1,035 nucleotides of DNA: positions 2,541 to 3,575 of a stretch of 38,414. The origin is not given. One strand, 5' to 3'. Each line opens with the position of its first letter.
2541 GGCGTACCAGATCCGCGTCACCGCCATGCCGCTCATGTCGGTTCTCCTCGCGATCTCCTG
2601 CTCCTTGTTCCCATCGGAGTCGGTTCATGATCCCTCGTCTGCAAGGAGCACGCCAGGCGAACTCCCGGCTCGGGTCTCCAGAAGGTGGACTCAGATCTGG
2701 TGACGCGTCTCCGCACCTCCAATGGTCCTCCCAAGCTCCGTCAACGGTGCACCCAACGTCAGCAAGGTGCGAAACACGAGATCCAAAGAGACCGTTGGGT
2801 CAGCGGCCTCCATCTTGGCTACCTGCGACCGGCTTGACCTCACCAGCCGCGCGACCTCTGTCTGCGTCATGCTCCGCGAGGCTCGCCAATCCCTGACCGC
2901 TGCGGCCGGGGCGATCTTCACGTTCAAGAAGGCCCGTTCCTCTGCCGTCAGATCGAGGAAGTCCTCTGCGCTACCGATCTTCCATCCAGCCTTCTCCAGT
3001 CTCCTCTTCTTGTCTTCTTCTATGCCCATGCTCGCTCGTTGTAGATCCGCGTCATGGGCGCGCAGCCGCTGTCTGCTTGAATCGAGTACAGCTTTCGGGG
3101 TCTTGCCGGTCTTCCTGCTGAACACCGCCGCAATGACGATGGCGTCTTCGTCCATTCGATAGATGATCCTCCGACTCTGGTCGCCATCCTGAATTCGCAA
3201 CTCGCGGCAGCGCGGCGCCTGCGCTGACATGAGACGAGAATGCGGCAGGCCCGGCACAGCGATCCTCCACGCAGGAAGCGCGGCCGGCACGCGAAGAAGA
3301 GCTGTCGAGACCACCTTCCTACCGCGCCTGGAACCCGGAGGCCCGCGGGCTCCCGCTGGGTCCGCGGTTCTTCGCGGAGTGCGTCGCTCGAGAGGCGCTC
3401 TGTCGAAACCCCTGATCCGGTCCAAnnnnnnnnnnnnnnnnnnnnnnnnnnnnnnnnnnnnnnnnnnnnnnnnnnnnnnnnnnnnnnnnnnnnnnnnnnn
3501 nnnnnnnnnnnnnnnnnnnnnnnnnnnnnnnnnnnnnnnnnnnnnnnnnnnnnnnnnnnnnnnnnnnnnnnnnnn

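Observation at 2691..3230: Decayed higB toxin fused in frame to an intact higA antitoxin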

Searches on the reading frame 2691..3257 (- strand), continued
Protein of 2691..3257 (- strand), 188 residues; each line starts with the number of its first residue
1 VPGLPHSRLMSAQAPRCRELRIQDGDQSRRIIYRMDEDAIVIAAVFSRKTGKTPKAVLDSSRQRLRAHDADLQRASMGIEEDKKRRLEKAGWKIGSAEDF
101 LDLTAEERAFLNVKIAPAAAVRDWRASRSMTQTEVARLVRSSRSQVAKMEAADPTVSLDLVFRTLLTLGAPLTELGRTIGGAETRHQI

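Call 76: find_homologous_proteins(query=A6, max_evalue=1e-10)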
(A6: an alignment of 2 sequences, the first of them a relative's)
Query A6 (2 sequences) (209 aa, profile of the alignment): 285 proteins with E <= 1e-10 among 6372 candidates; the best 120 are listed.
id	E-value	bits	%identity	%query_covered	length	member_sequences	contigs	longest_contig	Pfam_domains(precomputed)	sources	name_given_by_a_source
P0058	1.1e-113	396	100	100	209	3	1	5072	PF01381.29,PF13560.13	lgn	-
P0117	2.4e-113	395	38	96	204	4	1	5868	PF05973.21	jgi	jgi:phage-related protein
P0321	1.0e-112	393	38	96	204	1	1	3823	PF05973.21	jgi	jgi:phage-related protein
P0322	3.8e-110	385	38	96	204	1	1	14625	PF05973.21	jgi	jgi:phage-related protein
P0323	2.1e-107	376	38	95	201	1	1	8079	PF05973.21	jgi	jgi:phage-related protein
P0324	1.8e-105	369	37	95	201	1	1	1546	PF05973.21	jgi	jgi:phage-related protein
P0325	4.8e-105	368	36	95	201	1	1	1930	PF05973.21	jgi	jgi:phage-related protein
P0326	3.5e-104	365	36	95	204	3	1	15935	PF05973.21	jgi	jgi:phage-related protein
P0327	6.1e-103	361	37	95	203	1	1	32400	PF05973.21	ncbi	-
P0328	2.2e-102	359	38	95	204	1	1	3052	PF05973.21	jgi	jgi:phage-related protein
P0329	7.7e-99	348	37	95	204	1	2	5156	PF05973.21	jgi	jgi:phage-related protein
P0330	5.8e-98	345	36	95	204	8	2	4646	PF05973.21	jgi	jgi:phage-related protein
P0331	7.0e-98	345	37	95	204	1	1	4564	PF05973.21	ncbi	-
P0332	8.8e-98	344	37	95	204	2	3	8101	PF05973.21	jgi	jgi:phage-related protein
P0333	2.3e-97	343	37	95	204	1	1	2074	PF05973.21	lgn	-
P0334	1.8e-96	340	38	96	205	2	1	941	PF05973.21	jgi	jgi:phage-related protein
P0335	6.9e-96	338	37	96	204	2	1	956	PF05973.21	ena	-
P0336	8.6e-96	338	36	98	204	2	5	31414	PF05973.21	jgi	jgi:phage-related protein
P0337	9.4e-96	338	38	96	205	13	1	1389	PF05973.21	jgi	jgi:phage-related protein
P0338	6.0e-80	286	37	74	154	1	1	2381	PF05973.21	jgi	jgi:Phage derived protein Gp49-like (DUF891)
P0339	1.1e-77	279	68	100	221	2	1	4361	PF01381.29,PF13560.13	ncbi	-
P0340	1.3e-69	252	34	96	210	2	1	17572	PF05973.21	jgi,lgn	jgi:phage-related protein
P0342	8.1e-62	227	44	90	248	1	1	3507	PF05973.21,PF13744.13,PF01381.29,PF13560.13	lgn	-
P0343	8.0e-61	224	41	97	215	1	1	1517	PF05973.21,PF13744.13,PF01381.29,PF13560.13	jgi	jgi:phage-related protein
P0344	9.2e-56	207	41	95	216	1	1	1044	PF05973.21,PF13744.13,PF01381.29,PF13560.13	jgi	jgi:phage-related protein/DNA-binding XRE family transcriptional regulator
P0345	1.2e-55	207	40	90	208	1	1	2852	PF05973.21,PF13744.13,PF01381.29,PF13560.13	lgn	-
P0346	1.7e-55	206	41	89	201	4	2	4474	PF05973.21,PF13744.13,PF01381.29,PF13560.13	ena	-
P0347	2.7e-54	202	39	96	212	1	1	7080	PF05973.21,PF13744.13,PF01381.29,PF13560.13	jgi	-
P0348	1.7e-53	200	40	96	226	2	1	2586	PF05973.21,PF13744.13,PF01381.29,PF13560.13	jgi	-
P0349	1.7e-52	196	40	96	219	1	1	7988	PF05973.21,PF13744.13,PF01381.29,PF13560.13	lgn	-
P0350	2.6e-50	189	37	95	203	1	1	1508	PF05973.21,PF01381.29,PF13560.13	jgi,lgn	jgi:phage-related protein/DNA-binding XRE family transcriptional regulator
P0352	1.7e-46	177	41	48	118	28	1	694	PF05973.21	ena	-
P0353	2.1e-44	170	40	79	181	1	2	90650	PF13744.13,PF01381.29,PF13560.13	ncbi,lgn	-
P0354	4.3e-44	169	40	48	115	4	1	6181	PF05973.21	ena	-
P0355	2.3e-43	166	40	48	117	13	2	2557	PF05973.21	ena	-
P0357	1.4e-41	161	38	74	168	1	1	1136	PF05973.21,PF13744.13,PF01381.29,PF13560.13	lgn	-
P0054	2.2e-41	160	39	74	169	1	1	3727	PF05973.21,PF13744.13,PF01381.29,PF13560.13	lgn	-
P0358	6.8e-40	155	39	50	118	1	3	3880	PF05973.21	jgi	jgi:phage-related protein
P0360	7.1e-38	149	36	50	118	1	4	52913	PF05973.21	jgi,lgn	jgi:phage-related protein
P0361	9.9e-38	148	39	73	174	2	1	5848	PF05973.21,PF13744.13,PF01381.29,PF13560.13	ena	-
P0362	2.7e-36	143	44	49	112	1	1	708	PF05973.21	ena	-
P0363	1.2e-35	141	46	53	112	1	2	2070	PF05973.21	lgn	-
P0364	1.4e-35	141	46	47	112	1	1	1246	PF05973.21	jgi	jgi:phage-related protein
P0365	2.2e-35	140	48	50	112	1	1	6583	PF05973.21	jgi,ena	-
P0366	3.9e-35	140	40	51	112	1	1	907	PF05973.21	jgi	jgi:phage-related protein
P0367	4.0e-35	140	48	53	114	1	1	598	PF05973.21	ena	-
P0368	4.0e-35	140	46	52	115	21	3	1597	PF05973.21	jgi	jgi:phage-related protein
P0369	4.5e-35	139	47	53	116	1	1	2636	PF05973.21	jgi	jgi:phage-related protein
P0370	5.9e-35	139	43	49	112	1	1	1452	PF05973.21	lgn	-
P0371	6.0e-35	139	45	52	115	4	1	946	PF05973.21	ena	-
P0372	8.1e-35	139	41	50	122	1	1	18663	PF05973.21,PF05016.22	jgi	jgi:phage-related protein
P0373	9.1e-35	138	40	51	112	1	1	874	PF05973.21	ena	-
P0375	1.6e-34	138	44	51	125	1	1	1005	PF05973.21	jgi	jgi:phage-related protein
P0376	1.7e-34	137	49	50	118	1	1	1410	PF05973.21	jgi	jgi:phage-related protein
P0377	2.3e-34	137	48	52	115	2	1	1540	PF05973.21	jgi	jgi:phage-related protein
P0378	2.5e-34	137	39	51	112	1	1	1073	PF05973.21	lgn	-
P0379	2.7e-34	137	45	53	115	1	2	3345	PF05973.21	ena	-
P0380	3.4e-34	137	45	49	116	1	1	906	PF05973.21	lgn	-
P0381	4.9e-34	136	47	51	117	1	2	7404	PF05973.21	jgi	jgi:phage-related protein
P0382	5.4e-34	136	48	54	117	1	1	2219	PF05973.21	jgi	jgi:phage-related protein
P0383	5.6e-34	136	42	51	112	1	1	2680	PF05973.21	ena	-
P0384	6.5e-34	136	43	51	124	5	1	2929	PF05973.21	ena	-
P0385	6.7e-34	136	40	50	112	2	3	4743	PF05973.21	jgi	-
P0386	8.8e-34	135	40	49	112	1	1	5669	PF05973.21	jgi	jgi:phage-related protein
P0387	1.1e-33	135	44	52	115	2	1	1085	PF05973.21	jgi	-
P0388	1.1e-33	135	43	51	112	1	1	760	PF05973.21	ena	-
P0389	1.1e-33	135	32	95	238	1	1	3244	PF13744.13,PF01381.29,PF13560.13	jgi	jgi:predicted XRE-type DNA-binding protein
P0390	1.2e-33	135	44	52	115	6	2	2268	PF05973.21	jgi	jgi:phage-related protein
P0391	1.4e-33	135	39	46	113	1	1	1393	PF05973.21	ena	-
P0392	1.5e-33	134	46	55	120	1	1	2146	PF05973.21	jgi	jgi:phage-related protein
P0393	1.8e-33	134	46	50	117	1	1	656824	PF05973.21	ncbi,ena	-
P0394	2.0e-33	134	40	49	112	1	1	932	PF05973.21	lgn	-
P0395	2.0e-33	134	43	52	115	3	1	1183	PF05973.21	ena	-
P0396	3.1e-33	133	42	49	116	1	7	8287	PF05973.21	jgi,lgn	jgi:phage-related protein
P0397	3.3e-33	133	44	46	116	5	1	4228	PF05973.21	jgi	-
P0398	3.5e-33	133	44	46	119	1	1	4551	PF05973.21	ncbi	-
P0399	4.4e-33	133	46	50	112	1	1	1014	PF05973.21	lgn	-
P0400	4.6e-33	133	44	52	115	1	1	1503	PF05973.21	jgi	jgi:phage-related protein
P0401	7.4e-33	132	42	49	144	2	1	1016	PF05973.21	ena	-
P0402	8.6e-33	132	41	49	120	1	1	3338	PF05973.21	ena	-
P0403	8.9e-33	132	45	51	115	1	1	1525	PF05973.21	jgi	jgi:phage-related protein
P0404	9.3e-33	132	42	51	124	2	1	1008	PF05973.21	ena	-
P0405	9.4e-33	132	44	52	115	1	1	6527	PF05973.21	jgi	jgi:phage-related protein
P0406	1.1e-32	132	41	48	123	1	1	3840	PF05973.21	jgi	jgi:phage-related protein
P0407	1.3e-32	131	40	51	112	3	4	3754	PF05973.21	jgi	jgi:phage-related protein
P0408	1.6e-32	131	40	49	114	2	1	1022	PF05973.21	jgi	-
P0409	2.1e-32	131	41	50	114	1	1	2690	PF05973.21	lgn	-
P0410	2.6e-32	130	41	48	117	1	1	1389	PF05973.21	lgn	-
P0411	4.9e-32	129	40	51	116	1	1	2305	PF05973.21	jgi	jgi:phage-related protein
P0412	5.4e-32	129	40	51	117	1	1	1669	PF05973.21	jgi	jgi:phage-related protein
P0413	6.3e-32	129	46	51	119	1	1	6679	PF05973.21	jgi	jgi:phage-related protein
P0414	1.0e-31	128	44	49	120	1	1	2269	PF05973.21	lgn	-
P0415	2.0e-31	127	40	50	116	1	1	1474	PF05973.21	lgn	-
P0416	3.4e-31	127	40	49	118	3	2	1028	PF05973.21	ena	-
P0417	4.9e-31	126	39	55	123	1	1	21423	PF05973.21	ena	-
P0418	8.5e-31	125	38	51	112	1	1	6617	PF05973.21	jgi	jgi:phage-related protein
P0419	6.6e-30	122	41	51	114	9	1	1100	PF05973.21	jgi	jgi:phage-related protein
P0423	6.2e-29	119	44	49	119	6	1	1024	PF05973.21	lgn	-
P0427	4.8e-28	116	40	45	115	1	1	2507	PF05973.21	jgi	jgi:phage-related protein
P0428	9.8e-28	115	40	51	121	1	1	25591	PF05973.21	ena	-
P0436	9.3e-27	112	49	41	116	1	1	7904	PF05973.21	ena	-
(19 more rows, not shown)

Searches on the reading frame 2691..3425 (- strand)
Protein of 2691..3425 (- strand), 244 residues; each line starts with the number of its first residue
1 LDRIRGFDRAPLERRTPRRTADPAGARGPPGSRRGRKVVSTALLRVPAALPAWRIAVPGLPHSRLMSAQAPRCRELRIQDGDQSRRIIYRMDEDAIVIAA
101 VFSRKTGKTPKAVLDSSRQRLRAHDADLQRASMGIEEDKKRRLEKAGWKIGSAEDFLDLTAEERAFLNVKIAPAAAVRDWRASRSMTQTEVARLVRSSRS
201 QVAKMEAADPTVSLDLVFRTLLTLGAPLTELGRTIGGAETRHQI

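Call 3: search_protein_families(library=pfam, proteins=[window:2691-3425:-], max_evalue=0.1)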
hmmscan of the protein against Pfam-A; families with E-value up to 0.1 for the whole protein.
window:2691-3425:- (244 aa): 4 families
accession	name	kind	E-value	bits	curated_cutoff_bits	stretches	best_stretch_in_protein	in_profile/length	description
PF01381.28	HTH_3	-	5.7e-06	26.7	23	1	177-231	1-55/55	Helix-turn-helix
PF05973.20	Gp49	-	1.2e-05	25.6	23.9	1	71-121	38-89/90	Phage derived protein Gp49-like (DUF891)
PF13560.12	HTH_31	-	2.2e-05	25.1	27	1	175-230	4-60/64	Helix-turn-helix domain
PF13744.12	HTH_37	-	0.0066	16.7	27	1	157-207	3-53/80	Helix-turn-helix domain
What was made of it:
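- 2691..3029 (-): higA: complete 112-aa XRE/HTH antitoxin ORF (ATG 3029, TGA 2693..2691). Pfam HTH_3 5.7e-6, plus HTH_31 and HTH_37 (call 3).
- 3045..3254 (-): higB remnant: 70 codons matching positions 41-110 of the 112-position toxin family profile. Start codon, strand 1 and helix 1 are missing. Pfam Gp49 is above its gathering score (call 3).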

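Call 6: search_protein_families(library=ncbifam, proteins=[window:2691-3425:-], max_evalue=0.01)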
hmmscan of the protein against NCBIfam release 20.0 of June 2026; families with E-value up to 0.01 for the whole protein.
window:2691-3425:- (244 aa): 2 families
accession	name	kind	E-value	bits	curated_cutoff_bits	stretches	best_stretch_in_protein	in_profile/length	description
TIGR03070.1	couple_hipB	subfamily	1.9e-07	30.9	71.65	1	174-227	4-57/58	type II toxin-antitoxin system Y4mF family antitoxin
NF006015.0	PRK08154.1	subfamily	0.005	16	204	1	174-231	32-89/314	anaerobic benzoate catabolism transcriptional regulator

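Call 57: search_protein_families(library=padloc, proteins=[window:2691-3425:-], max_evalue=0.01)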
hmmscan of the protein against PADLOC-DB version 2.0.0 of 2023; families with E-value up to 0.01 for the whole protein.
window:2691-3425:- (244 aa): 2 families
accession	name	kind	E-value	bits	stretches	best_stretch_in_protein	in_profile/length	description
PDLC04142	capH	-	8.5e-05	21.6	1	173-216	7-50/103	capH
PDLC02926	HTH_VI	-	0.00018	19.7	1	176-219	5-48/92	-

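Call 58: search_protein_families(library=phrogs, proteins=[window:2691-3425:-], max_evalue=0.001)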
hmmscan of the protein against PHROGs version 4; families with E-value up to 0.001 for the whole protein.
window:2691-3425:- (244 aa): 2 families
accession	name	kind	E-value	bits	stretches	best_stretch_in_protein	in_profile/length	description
phrog_2523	-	unknown function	1e-06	29.8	1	62-122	44-102/108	-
phrog_1373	-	transcription regulation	0.00079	20.4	0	175-228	66-119/166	transcriptional regulator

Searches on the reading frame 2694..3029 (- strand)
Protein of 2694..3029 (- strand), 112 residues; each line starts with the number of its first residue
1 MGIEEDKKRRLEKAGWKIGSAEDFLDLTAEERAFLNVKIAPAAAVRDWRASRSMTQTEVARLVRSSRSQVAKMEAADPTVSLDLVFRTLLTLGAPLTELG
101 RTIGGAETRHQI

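Call 48: search_solved_structures(query=window:2694-3029:-, max_evalue=0.01, show_alignments=1)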
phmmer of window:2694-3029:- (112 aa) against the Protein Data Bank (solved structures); distinct sequences matched with E-value up to 0.01: 0.
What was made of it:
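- Tried and rejected: (6) Direct sequence search of the PDB with HigA gave no hit (call 48).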

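Call 69: predict_structure(alignment_id=A5)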
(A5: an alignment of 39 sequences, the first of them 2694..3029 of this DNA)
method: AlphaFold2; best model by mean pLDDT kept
length: 112 residues; sequences in the alignment: 39
mean_pLDDT: 87.0   pTM: 0.69
mean pLDDT of the five models: 87.0, 86.7, 86.5, 86.3, 86.3
residues with pLDDT >= 90: 62; 70-90: 40; 50-70: 3; < 50: 7
segments of 3 or more residues with pLDDT < 50: 107-112
pLDDT, mean of each block of 10 residues (from residue 1): 81 87 86 86 94 97 97 95 94 88 60 33
secondary structure, 60 per line:
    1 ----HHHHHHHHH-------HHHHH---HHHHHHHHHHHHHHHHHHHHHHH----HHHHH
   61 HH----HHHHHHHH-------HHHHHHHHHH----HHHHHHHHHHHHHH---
elements in order: H5-13 H21-25 H29-51 H56-62 H67-74 H82-91 H96-109

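Call 72: fold_search(model_id=the predicted structure, library=pdb)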
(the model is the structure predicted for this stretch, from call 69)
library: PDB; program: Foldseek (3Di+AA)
matches with E <= 10: 434; with E <= 0.001: 0
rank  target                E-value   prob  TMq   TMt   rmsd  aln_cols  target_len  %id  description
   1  3f51_B                7.3e-03  1.00  0.55  0.64   2.4        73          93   26  Crystal Structure of the clp gene regulator ClgR from Corynebacterium glutamicum (released 2008-11-18)
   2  3f52_A                8.1e-03  1.00  0.53  0.73   2.3        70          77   27  Crystal structure of the clp gene regulator ClgR from C. glutamicum (released 2008-11-18)
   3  3f51_F                9.0e-03  1.00  0.54  0.63   2.5        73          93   26  Crystal Structure of the clp gene regulator ClgR from Corynebacterium glutamicum (released 2008-11-18)
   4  3f51_A                1.1e-02  1.00  0.54  0.63   2.4        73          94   26  Crystal Structure of the clp gene regulator ClgR from Corynebacterium glutamicum (released 2008-11-18)
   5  5woq_B                1.2e-02  1.00  0.57  0.73   2.1        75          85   20  Crystal structure of an XRE family protein transcriptional regulator from Mycobacterium smegmatis (released 2017-08-16)
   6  5woq_C                1.2e-02  1.00  0.58  0.75   2.1        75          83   20  Crystal structure of an XRE family protein transcriptional regulator from Mycobacterium smegmatis (released 2017-08-16)
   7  3f51_D                1.4e-02  1.00  0.55  0.65   2.3        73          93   26  Crystal Structure of the clp gene regulator ClgR from Corynebacterium glutamicum (released 2008-11-18)
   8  5woq_A                1.5e-02  1.00  0.57  0.77   2.2        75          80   20  Crystal structure of an XRE family protein transcriptional regulator from Mycobacterium smegmatis (released 2017-08-16)
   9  3f52_E                1.9e-02  1.00  0.52  0.72   2.4        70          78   27  Crystal structure of the clp gene regulator ClgR from C. glutamicum (released 2008-11-18)
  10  3f51_E                1.9e-02  1.00  0.55  0.64   2.4        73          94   26  Crystal Structure of the clp gene regulator ClgR from Corynebacterium glutamicum (released 2008-11-18)
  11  2b5a_B                2.3e-02  1.00  0.51  0.72   2.4        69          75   20  C.BclI, Control Element of the BclI Restriction-Modification System (released 2006-01-03)
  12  3f51_C                2.6e-02  1.00  0.55  0.66   2.3        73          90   26  Crystal Structure of the clp gene regulator ClgR from Corynebacterium glutamicum (released 2008-11-18)
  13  4pu7_B                2.7e-02  1.00  0.47  0.78   1.4        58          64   22  Shewanella oneidensis Toxin Antitoxin System Antitoxin Protein HipB Resolution 1.85 (released 2014-08-06)
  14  2b5a_A                3.0e-02  1.00  0.51  0.70   2.3        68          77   20  C.BclI, Control Element of the BclI Restriction-Modification System (released 2006-01-03)
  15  2b5a_C                3.5e-02  1.00  0.51  0.70   2.5        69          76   20  C.BclI, Control Element of the BclI Restriction-Modification System (released 2006-01-03)
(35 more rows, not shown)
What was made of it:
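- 2691..3029 (-): AF2 model has pLDDT 87 with an XRE fold (calls 69, 72).
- On HigA-type XRE antitoxin: AF2 model pLDDT 87, with five-helix XRE-fold hits (ClgR, C proteins, HipB; TM 0.5-0.8 to target) (calls 69, 72).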

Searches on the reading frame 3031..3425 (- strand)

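Call 47: search_solved_structures(query=A3, max_evalue=1, show_alignments=1)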
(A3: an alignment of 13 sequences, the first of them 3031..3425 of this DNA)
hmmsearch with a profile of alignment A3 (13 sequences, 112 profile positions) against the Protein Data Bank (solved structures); distinct sequences matched with E-value up to 1: 4.
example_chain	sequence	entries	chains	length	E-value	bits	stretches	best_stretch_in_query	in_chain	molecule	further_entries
6af3_A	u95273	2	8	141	0.082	16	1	69-107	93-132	HigB toxin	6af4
7oya_g1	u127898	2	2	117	0.24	14.5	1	81-105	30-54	60S ribosomal protein L34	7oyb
7nbu_Y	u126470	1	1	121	0.78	12.8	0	56-107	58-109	Probable endoribonuclease HigB1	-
7awk_A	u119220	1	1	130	0.93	12.6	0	56-107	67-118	Probable endoribonuclease HigB1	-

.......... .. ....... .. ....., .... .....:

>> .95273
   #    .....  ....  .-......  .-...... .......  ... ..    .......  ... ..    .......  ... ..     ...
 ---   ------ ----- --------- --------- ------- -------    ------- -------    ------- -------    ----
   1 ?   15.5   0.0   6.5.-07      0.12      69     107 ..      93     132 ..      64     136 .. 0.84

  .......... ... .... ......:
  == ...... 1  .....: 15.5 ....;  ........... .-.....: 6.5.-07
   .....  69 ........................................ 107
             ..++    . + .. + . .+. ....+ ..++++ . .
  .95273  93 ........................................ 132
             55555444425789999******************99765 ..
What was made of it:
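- Closest known: HigBA type II toxin-antitoxin modules of the Gp49. Different: Sequence similarity to the solved HigB proteins is marginal (E 0.08-0.9, call 47).
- Tried and rejected: With the toxin profile it gave only marginal HigB hits (call 47).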
